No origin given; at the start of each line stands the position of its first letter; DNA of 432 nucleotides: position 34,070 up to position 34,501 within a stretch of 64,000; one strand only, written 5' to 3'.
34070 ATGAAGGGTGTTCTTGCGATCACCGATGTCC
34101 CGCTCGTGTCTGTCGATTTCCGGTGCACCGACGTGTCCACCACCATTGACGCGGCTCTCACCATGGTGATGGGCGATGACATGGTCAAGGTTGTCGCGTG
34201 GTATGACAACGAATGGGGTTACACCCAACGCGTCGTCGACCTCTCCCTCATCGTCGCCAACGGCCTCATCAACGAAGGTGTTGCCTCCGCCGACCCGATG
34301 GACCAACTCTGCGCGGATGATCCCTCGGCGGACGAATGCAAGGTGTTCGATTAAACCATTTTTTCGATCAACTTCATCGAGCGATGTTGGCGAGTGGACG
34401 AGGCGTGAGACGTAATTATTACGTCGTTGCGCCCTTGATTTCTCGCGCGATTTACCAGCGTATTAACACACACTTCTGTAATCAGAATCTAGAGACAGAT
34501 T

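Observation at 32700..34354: GapB-type plastid GAPDH with a CP12-like Cys tail, with introns confined to the extreme 5' end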

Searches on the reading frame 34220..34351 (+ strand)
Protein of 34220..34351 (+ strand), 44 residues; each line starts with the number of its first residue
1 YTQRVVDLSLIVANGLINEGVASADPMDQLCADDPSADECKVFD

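Call 53: search_protein_families(library=pfam, proteins=[window:34220-34351:+], max_evalue=10)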
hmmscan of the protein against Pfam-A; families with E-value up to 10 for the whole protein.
seq(44 aa): 1 family
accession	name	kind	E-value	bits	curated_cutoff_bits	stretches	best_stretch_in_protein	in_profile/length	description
PF02672.20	CP12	-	0.0086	17.3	22.7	1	23-44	49-70/70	CP12 domain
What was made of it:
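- The tail alone is below Pfam's CP12 gathering score (17.3 against 22.7 bits, call 53), and the linker is two residues shorter than in spinach. The tail scores poorly against Pfam CP12 (call 53).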
